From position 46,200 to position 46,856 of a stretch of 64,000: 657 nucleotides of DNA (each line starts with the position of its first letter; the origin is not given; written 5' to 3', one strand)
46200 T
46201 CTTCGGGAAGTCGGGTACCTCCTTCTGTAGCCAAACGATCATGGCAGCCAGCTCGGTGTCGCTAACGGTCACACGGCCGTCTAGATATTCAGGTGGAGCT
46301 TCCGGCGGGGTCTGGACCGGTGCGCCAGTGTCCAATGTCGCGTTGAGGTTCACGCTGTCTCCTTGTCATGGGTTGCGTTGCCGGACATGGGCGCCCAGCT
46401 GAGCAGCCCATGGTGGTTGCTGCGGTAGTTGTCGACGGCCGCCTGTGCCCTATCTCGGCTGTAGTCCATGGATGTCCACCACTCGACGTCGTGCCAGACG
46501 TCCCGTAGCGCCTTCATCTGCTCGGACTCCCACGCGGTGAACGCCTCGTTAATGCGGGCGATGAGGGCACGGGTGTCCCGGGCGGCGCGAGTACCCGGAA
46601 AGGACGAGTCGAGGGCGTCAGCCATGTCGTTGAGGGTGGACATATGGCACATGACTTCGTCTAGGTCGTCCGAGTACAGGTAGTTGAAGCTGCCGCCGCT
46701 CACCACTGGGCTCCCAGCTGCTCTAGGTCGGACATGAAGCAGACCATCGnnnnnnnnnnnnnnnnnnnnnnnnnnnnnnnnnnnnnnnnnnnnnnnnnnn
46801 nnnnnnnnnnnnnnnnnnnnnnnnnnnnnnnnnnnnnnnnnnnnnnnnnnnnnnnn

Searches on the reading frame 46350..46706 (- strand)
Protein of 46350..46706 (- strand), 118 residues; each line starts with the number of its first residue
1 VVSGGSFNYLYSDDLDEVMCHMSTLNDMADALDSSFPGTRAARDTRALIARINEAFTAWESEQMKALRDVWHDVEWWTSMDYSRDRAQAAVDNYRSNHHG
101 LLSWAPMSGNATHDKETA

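Call 35: search_protein_families(library=phrogs, proteins=[window:46350-46706:-], max_evalue=0.001)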
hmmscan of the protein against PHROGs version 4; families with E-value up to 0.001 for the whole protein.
window:46350-46706:- (118 aa): 1 family
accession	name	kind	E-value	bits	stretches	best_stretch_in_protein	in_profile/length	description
phrog_6724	-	unknown function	2.4e-15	58.1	1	3-97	2-97/100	-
